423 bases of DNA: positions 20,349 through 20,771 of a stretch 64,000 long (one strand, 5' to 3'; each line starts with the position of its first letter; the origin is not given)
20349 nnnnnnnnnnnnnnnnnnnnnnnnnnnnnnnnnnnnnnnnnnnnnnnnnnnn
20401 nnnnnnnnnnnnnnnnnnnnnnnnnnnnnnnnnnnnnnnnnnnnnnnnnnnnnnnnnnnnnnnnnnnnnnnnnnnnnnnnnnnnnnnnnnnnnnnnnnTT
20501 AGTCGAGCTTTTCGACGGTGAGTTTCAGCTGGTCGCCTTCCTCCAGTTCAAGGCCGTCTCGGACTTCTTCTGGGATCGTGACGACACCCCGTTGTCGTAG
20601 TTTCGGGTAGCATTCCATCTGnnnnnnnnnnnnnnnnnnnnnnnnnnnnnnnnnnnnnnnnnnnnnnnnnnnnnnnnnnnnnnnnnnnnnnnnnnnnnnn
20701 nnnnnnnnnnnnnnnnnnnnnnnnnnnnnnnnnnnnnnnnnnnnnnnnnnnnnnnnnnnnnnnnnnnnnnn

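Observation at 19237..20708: tnpA-less IS200/IS605 element with identical hairpin ends and an AbrB/SpoVT-like ORF in the tnpA position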

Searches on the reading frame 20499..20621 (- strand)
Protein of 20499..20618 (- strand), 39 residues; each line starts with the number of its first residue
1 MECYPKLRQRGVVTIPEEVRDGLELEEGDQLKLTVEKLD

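Call 5: search_protein_families(library=pfam, proteins=[window:20499-20618:-], max_evalue=1)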
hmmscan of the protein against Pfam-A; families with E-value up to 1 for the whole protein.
window:20499-20618:- (39 aa): 3 families
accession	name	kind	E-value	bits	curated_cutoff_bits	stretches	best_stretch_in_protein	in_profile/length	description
PF04014.23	MazE_antitoxin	-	2.2e-07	31.1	24.7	1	9-36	6-33/48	Antidote-toxin recognition MazE, bacterial antitoxin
PF15937.10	PrlF_antitoxin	-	0.0096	16.5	32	1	6-35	3-32/99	prlF antitoxin for toxin YhaV_toxin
PF02359.24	CDC48_N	-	0.044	14.4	35.1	1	2-34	6-38/85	Cell division protein 48 (CDC48), N-terminal domain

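Call 26: search_protein_families(library=ncbifam, proteins=[window:20502-20618:-], max_evalue=1)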
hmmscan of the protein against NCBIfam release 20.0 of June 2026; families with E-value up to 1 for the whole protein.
seq(39 aa): 8 families
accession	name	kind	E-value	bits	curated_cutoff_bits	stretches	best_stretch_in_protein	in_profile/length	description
TIGR01439.1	lp_hng_hel_AbrB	domain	4.2e-08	32.8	28.3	1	9-36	6-33/44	transcriptional regulator, AbrB family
NF050106.1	TA_MazE_antitoxin_Deino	equivalog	9.2e-05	22.6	65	1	11-37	1-27/65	type II toxin-antitoxin system MazE family antitoxin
NF007429.0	PRK09974.1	equivalog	0.00095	19.1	125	1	5-35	15-45/114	type II toxin-antitoxin system PrlF family antitoxin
TIGR02609.1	doc_partner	hypoth_equivalog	0.0018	18.6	55.9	1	12-36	11-35/74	putative addiction module antidote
NF040962.1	near_HgcAB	equivalog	0.0019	18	70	1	9-33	12-36/70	HgcAB-associated protein HgcC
NF006352.0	PRK08577.1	equivalog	0.0023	18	140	1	6-36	8-38/136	hypothetical protein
TIGR02851.1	spore_V_T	equivalog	0.019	14.8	235.9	1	10-37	12-39/180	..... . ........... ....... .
NF052488.1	TAtMazEAgrob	equivalog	0.027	14.6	130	1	6-37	6-40/87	type II toxin-antitoxin system antitoxin MazE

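Call 31: find_homologous_proteins(query=window:20502-20621:-, max_evalue=0.01)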
Query seq(40 aa) (40 aa): 78 proteins with E <= 0.01 among 78 candidates.
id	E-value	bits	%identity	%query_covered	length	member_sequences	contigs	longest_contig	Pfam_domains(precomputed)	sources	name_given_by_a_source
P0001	3.6e-17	77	95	100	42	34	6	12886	PF04014.24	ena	-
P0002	7.1e-17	76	93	100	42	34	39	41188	PF04014.24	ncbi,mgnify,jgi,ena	mgnify:FL=1|jgi:AbrB family looped-hinge helix DNA binding protein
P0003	8.8e-17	76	95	100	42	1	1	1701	PF04014.24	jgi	jgi:AbrB family looped-hinge helix DNA binding protein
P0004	2.6e-16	74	90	100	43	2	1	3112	PF04014.24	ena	-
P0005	2.7e-16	74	93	100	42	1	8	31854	PF04014.24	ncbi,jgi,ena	-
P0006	3.1e-16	74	90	100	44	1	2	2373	PF04014.24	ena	-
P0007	3.3e-16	74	93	100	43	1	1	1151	PF04014.24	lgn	-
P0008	3.9e-16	74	90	100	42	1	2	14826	PF04014.24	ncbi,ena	-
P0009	5.0e-16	73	90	100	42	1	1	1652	PF04014.24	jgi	jgi:AbrB family looped-hinge helix DNA binding protein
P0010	5.7e-16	73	93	100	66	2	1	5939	PF04014.24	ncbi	-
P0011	6.7e-16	73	93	100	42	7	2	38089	PF04014.24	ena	-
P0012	7.3e-16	73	88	100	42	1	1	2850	PF04014.24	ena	-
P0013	8.0e-16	73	88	100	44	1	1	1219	PF04014.24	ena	-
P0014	9.3e-16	72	88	100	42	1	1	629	PF04014.24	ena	-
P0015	1.0e-15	72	90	100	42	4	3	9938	PF04014.24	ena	-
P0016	1.2e-15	72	90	100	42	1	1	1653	PF04014.24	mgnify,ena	mgnify:FL=1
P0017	1.4e-15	72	92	98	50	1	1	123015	PF04014.24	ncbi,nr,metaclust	ncbi:MAG: looped-hinge helix DNA binding domain, AbrB family [uncultured archaeon A07HR60]|nr:MAG: l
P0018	1.5e-15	72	92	98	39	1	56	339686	PF04014.24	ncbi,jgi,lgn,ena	ncbi:AbrB/MazE/SpoVT family DNA-binding domain-containing protein [Halorubrum sp. SY-15]|jgi:AbrB fa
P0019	1.5e-15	72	88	100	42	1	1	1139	PF04014.24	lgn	-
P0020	2.0e-15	71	93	100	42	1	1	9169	PF04014.24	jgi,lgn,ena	-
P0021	2.1e-15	71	88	100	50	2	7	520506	PF04014.24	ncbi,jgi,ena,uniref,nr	ncbi:AbrB/MazE/SpoVT family DNA-binding domain-containing protein [Halosegnis rubeus]|jgi:AbrB famil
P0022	2.4e-15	71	92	98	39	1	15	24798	PF04014.24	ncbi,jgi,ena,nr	jgi:AbrB family looped-hinge helix DNA binding protein|nr:AbrB/MazE/SpoVT family DNA-binding domain-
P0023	2.4e-15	71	90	100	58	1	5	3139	PF04014.24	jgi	jgi:AbrB family looped-hinge helix DNA binding protein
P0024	2.9e-15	71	90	100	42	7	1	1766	PF04014.24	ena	-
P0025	3.0e-15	71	88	100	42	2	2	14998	PF04014.24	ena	-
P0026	3.0e-15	71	90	98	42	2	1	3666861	PF04014.24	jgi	jgi:looped-hinge helix DNA binding domain, AbrB family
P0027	3.9e-15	71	90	100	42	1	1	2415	PF04014.24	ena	-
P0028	3.9e-15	71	88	100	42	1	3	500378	PF04014.24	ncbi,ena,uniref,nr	ncbi:AbrB/MazE/SpoVT family DNA-binding domain-containing protein [Halorubrum rutilum]|uniref:AbrB/M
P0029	4.1e-15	71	90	98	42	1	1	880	PF04014.24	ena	-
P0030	4.4e-15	70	92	98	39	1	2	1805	PF04014.24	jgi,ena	-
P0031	5.7e-15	70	88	100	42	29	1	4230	PF04014.24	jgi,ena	-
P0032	6.1e-15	70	90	98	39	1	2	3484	PF04014.24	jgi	jgi:AbrB family looped-hinge helix DNA binding protein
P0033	6.3e-15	70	90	98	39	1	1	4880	PF04014.24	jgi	jgi:AbrB family looped-hinge helix DNA binding protein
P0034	6.4e-15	70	88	100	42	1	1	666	PF04014.24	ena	-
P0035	6.4e-15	70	87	98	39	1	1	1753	PF04014.24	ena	-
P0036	6.7e-15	70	92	98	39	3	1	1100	PF04014.24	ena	-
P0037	7.1e-15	70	90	100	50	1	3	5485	PF04014.24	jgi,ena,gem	-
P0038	9.4e-15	69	90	98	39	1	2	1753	PF04014.24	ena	-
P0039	1.0e-14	69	90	98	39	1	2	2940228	PF04014.24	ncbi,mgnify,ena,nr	ncbi:AbrB/MazE/SpoVT family DNA-binding domain-containing protein [Halapricum desulfuricans]|mgnify:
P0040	1.1e-14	69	90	98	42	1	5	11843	PF04014.24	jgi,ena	-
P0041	1.2e-14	69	90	98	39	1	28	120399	PF04014.24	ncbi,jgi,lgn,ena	jgi:AbrB family looped-hinge helix DNA binding protein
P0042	1.2e-14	69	90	98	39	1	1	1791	PF04014.24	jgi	jgi:AbrB family looped-hinge helix DNA binding protein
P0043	1.5e-14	69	85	100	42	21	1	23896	PF04014.24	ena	-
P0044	1.7e-14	69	85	100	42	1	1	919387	PF04014.24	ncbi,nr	ncbi:hypothetical protein HTG_02560 [Natrinema mahii]|nr:hypothetical protein HTG_02560 [Natrinema m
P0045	1.7e-14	69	87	98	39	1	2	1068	PF04014.24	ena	-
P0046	1.8e-14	69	90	98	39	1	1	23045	PF04014.24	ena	-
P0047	2.4e-14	68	83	100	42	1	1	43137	PF04014.24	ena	-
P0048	2.4e-14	68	87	98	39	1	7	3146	PF04014.24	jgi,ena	-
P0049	2.4e-14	68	90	98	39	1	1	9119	PF04014.24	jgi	jgi:AbrB family looped-hinge helix DNA binding protein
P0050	2.7e-14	68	85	100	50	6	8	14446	PF04014.24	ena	-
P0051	4.2e-14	67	90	98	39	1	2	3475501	PF04014.24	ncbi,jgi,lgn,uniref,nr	ncbi:MAG: looped-hinge helix DNA binding domain, AbrB family [Haloquadratum walsbyi J07HQW1]|jgi:loo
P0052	5.1e-14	67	87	98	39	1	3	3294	PF04014.24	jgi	jgi:AbrB family looped-hinge helix DNA binding protein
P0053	5.4e-14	67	85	100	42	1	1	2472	PF04014.24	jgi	-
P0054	6.8e-14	67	87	98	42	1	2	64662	PF04014.24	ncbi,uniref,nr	ncbi:AbrB/MazE/SpoVT family DNA-binding domain-containing protein [Halapricum hydrolyticum]|uniref:A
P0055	6.9e-14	67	87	98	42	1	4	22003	PF04014.24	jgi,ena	-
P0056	9.4e-14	66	87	98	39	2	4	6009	PF04014.24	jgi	-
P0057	1.3e-13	66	87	98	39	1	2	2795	PF04014.24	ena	-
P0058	1.8e-13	66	85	98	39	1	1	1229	PF04014.24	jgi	jgi:looped-hinge helix DNA binding domain, AbrB family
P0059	2.7e-13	65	87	98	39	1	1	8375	PF04014.24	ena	-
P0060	3.0e-13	65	85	98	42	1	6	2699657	PF04014.24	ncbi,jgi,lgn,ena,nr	ncbi:AbrB/MazE/SpoVT family DNA-binding domain-containing protein [Halapricum desulfuricans]|nr:AbrB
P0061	3.7e-13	65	80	100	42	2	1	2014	PF04014.24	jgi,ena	jgi:AbrB family looped-hinge helix DNA binding protein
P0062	3.9e-13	64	85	98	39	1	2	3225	PF04014.24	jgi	-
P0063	8.2e-13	64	82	98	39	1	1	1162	PF04014.24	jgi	-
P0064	1.0e-12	63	80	100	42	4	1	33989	PF04014.24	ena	-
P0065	1.1e-12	63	82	98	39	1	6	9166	PF04014.24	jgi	jgi:AbrB family looped-hinge helix DNA binding protein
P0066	1.3e-12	63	87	98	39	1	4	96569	PF04014.24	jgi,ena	jgi:AbrB family looped-hinge helix DNA binding protein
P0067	1.3e-12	63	85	98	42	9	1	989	PF04014.24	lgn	-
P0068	4.6e-12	61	79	98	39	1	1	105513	PF04014.24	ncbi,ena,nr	ncbi:AbrB/MazE/SpoVT family DNA-binding domain-containing protein [Halobacteriales archaeon QS_4_62_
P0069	5.3e-12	61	80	100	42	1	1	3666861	PF04014.24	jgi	jgi:looped-hinge helix DNA binding domain, AbrB family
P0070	5.4e-12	61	80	100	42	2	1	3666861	PF04014.24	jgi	jgi:looped-hinge helix DNA binding domain, AbrB family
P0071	6.5e-12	61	78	100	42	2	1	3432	PF04014.24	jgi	-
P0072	1.1e-11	60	75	100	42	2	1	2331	PF04014.24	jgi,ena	jgi:AbrB family looped-hinge helix DNA binding protein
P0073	1.6e-11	60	77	98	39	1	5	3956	PF04014.24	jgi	jgi:AbrB family looped-hinge helix DNA binding protein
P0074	2.6e-11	59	79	98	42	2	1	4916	PF04014.24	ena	-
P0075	1.8e-10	56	91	83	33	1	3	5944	PF04014.24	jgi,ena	jgi:AbrB family looped-hinge helix DNA binding protein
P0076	3.2e-10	56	91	83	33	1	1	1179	PF04014.24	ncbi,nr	ncbi:AbrB/MazE/SpoVT family DNA-binding domain-containing protein [Halorubrum ezzemoulense]|nr:AbrB/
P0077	7.4e-10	55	88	83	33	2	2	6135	PF04014.24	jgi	jgi:AbrB family looped-hinge helix DNA binding protein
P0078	2.1e-9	53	88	83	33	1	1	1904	PF04014.24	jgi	-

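Call 55: predict_structure(alignment_id=A1)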
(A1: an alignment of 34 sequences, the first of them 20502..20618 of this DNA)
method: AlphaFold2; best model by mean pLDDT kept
length: 39 residues; sequences in the alignment: 34
mean_pLDDT: 73.3   pTM: 0.36
mean pLDDT of the five models: 73.3, 65.3, 63.9, 63.7, 53.4
residues with pLDDT >= 90: 1; 70-90: 25; 50-70: 11; < 50: 2
segments of 3 or more residues with pLDDT < 50: none
pLDDT, mean of each block of 10 residues (from residue 1): 54 78 85 76
secondary structure, 60 per line:
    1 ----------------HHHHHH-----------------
elements in order: H17-22

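Call 56: search_solved_structures(query=A1, max_evalue=1, show_alignments=3)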
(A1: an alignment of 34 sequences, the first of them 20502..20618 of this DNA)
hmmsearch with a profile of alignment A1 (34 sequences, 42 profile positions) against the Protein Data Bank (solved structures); distinct sequences matched with E-value up to 1: 18.
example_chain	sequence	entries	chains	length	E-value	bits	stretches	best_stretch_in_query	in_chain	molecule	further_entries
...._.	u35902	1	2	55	0.00023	23.9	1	13-39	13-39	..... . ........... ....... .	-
5itm_A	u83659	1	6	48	0.00082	22.1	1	15-38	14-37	AbrB family transcriptional regulator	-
2l66_A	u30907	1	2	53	0.0011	21.8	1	15-38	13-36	Transcriptional regulator, AbrB family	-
5itj_A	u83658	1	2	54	0.0011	21.7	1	15-38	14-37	AbrB family transcriptional regulator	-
2w1t_A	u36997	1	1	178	0.0017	21.1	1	14-39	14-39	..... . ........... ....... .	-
2w1t_B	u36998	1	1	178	0.0017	21.1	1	14-39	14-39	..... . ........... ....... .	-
1z0r_A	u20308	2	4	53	0.036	16.9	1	11-39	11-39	Transition state regulatory protein abrB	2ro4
2k1n_A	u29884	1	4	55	0.036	16.9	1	11-39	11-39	AbrB family transcriptional regulator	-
1yfb_A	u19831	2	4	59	0.041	16.7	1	11-39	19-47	Transition state regulatory protein abrB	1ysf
7dvf_A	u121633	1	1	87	0.12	15.2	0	3-32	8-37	reDPBB_sym2 protein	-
7dvc_A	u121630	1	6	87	0.12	15.2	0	3-32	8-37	reDPBB_sym1 protein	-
1jtd_B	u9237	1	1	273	0.3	13.9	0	13-27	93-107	beta-lactamase inhibitor protein II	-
3qhy_B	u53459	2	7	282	0.35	13.7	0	13-27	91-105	Beta-lactamase inhibitory protein II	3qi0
9t9p_A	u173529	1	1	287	0.39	13.6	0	13-27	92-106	Beta-lactamase inhibitory protein II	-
9au3_A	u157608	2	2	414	0.41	13.5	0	14-31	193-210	6'-epimerase, C-6' aminotransferase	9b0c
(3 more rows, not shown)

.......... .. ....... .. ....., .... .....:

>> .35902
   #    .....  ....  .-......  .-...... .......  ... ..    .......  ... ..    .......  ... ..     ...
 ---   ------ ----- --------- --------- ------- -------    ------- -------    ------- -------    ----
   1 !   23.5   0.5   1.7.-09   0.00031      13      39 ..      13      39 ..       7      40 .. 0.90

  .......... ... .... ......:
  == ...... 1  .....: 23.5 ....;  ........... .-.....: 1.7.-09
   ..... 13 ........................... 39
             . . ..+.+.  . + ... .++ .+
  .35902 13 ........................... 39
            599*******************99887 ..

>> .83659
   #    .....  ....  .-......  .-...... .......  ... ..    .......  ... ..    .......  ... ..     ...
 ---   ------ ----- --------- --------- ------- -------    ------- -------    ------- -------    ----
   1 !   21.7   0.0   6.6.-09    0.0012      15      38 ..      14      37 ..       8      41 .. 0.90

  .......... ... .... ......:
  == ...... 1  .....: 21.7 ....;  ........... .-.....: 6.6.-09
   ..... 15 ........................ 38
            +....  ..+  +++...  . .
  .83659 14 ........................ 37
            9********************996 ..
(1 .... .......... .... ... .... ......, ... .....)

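Call 60: fold_search(model_id=the predicted structure, library=pdb)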
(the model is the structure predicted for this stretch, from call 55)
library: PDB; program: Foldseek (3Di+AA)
matches with E <= 10: 14; with E <= 0.001: 0
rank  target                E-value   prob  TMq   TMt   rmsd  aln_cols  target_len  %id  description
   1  7dxs_B                3.9e-01  0.41  0.47  0.45   4.1        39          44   33  Crystal structure of the ap1h peptide homodimer. (released 2021-09-29)
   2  9a4b_A                1.5e+00  0.30  0.59  0.28   6.1        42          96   31  Integrative model of ABRB-ATPE by crosslinking MS and deep learning (released 2024-09-18)
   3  7dxr_C                2.1e+00  0.21  0.53  0.50   4.0        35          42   23  Crystal structure of the mk2h peptide homodimer. (released 2021-09-29)
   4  7dxs_A                2.1e+00  0.15  0.47  0.43   4.1        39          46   33  Crystal structure of the ap1h peptide homodimer. (released 2021-09-29)
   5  7dxs_C                2.4e+00  0.13  0.47  0.42   4.1        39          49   33  Crystal structure of the ap1h peptide homodimer. (released 2021-09-29)
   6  7dxr_B                2.6e+00  0.16  0.52  0.49   4.0        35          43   23  Crystal structure of the mk2h peptide homodimer. (released 2021-09-29)
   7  5itm_F                3.1e+00  0.18  0.58  0.52   2.1        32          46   38  The structure of truncated histone-like protein (released 2017-01-25)
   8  7dxw                  3.6e+00  0.13  0.50  0.47   4.1        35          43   23  Crystal structure of the mk2h_deltaMIL peptide homodimer (released 2021-09-29)
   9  7dxy_A                3.9e+00  0.12  0.49  0.47   4.1        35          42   20  Crystal structure of the chemically synthesized mk2h_deltaMILPS peptide homodimer (released 2021-09-29)
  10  7dxu_A                5.8e+00  0.10  0.51  0.48   4.0        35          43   20  Crystal structure of the mk2h_deltaP peptide homodimer (released 2021-09-29)
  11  7dxz_A                8.6e+00  0.08  0.52  0.50   4.0        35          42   17  Crystal structure of the chemically synthesized mk2h_deltaMILPYS peptide homodimer in complex with malonate (released 2021-09-29)
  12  7dxx_B                8.6e+00  0.07  0.50  0.45   4.1        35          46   20  Crystal structure of the mk2h_deltaMILPS peptide homodimer (released 2021-09-29)
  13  3o27_A                9.3e+00  0.08  0.47  0.35   2.1        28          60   25  The crystal structure of C68 from the hybrid virus-plasmid pSSVx (released 2011-01-19)
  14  7dxr_A                9.3e+00  0.07  0.52  0.45   4.0        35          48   23  Crystal structure of the mk2h peptide homodimer. (released 2021-09-29)

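Call 64: find_encoding_contigs(protein=P0018, flank=2500, max_places=8)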
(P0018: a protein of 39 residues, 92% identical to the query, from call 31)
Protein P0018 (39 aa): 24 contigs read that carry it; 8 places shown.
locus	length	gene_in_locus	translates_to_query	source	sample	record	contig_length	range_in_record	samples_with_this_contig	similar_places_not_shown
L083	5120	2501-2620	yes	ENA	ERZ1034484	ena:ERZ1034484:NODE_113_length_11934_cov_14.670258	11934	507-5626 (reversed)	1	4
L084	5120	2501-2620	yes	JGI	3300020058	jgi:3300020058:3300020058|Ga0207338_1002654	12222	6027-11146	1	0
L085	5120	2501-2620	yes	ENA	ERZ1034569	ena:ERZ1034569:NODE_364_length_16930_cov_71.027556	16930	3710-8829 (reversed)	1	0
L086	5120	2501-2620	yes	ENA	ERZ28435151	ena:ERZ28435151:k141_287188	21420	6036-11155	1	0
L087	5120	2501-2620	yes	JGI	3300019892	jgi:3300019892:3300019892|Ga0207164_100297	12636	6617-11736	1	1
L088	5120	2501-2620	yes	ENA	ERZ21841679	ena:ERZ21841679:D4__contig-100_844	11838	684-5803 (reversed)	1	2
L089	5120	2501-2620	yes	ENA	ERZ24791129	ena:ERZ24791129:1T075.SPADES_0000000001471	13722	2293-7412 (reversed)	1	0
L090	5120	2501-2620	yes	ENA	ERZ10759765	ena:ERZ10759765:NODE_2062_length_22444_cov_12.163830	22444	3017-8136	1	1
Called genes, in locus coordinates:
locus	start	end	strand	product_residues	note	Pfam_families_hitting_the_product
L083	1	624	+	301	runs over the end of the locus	PF25936:HisG_halo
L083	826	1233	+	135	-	PF19121:DUF5805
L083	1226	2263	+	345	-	PF02899:Phage_int_SAM_1 (weak), PF13495:Phage_int_SAM_4 (weak), PF00589:Phage_integrase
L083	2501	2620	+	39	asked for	PF04014:MazE_antitoxin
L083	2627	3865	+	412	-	PF01385:OrfB_IS605, PF07282:Cas12f1-like_TNB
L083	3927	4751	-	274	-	PF01978:TrmB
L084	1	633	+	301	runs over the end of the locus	PF25936:HisG_halo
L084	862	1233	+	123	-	PF19121:DUF5805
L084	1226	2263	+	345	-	PF02899:Phage_int_SAM_1 (weak), PF13495:Phage_int_SAM_4 (weak), PF00589:Phage_integrase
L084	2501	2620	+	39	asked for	PF04014:MazE_antitoxin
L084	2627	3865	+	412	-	PF01385:OrfB_IS605, PF07282:Cas12f1-like_TNB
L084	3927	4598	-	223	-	-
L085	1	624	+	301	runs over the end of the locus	PF25936:HisG_halo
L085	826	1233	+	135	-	PF19121:DUF5805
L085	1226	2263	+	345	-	PF02899:Phage_int_SAM_1 (weak), PF13495:Phage_int_SAM_4 (weak), PF00589:Phage_integrase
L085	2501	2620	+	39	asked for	PF04014:MazE_antitoxin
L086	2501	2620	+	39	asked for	PF04014:MazE_antitoxin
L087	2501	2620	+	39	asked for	PF04014:MazE_antitoxin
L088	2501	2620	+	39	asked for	PF04014:MazE_antitoxin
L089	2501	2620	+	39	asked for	PF04014:MazE_antitoxin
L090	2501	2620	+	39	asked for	PF04014:MazE_antitoxin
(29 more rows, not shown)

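Call 65: find_encoding_contigs(protein=P0002, flank=2500, max_places=8)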
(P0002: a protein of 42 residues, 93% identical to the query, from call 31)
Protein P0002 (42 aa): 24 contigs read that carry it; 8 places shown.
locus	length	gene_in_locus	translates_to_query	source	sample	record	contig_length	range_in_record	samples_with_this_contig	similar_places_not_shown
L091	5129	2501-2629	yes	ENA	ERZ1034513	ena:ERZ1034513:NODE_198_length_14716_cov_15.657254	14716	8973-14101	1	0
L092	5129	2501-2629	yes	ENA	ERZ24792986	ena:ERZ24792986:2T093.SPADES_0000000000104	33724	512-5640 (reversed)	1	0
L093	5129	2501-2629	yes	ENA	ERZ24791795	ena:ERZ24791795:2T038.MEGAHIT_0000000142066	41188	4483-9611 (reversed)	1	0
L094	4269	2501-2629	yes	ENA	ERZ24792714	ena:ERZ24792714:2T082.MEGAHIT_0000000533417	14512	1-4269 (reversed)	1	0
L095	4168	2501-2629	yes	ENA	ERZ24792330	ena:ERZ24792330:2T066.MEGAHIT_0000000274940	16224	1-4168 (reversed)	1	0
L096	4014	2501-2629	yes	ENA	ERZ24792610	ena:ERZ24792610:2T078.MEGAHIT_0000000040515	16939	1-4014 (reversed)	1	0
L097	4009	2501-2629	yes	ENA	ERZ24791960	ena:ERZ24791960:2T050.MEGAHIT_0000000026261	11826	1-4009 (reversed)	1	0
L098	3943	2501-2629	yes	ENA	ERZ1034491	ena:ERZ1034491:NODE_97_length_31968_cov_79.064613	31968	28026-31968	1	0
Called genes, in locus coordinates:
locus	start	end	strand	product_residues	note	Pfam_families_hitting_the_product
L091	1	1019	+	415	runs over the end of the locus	PF01546:Peptidase_M20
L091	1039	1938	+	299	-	PF02729:OTCace_N, PF00185:OTCace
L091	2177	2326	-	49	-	-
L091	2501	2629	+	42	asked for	PF04014:MazE_antitoxin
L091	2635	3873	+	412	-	PF01385:OrfB_IS605, PF07282:Cas12f1-like_TNB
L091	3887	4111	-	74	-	-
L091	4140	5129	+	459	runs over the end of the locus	PF02878:PGM_PMM_I, PF02879:PGM_PMM_II, PF02880:PGM_PMM_III, PF00408:PGM_PMM_IV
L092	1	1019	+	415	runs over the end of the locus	PF01546:Peptidase_M20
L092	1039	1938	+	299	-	PF02729:OTCace_N, PF00185:OTCace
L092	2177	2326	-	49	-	-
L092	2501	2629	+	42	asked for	PF04014:MazE_antitoxin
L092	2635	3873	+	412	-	PF01385:OrfB_IS605, PF07282:Cas12f1-like_TNB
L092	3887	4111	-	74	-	-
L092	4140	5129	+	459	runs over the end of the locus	PF02878:PGM_PMM_I, PF02879:PGM_PMM_II, PF02880:PGM_PMM_III, PF00408:PGM_PMM_IV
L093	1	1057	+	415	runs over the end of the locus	PF01546:Peptidase_M20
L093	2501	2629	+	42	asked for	PF04014:MazE_antitoxin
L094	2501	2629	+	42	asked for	PF04014:MazE_antitoxin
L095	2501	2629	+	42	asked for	PF04014:MazE_antitoxin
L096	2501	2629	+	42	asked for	PF04014:MazE_antitoxin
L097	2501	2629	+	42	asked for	PF04014:MazE_antitoxin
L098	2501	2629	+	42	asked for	PF04014:MazE_antitoxin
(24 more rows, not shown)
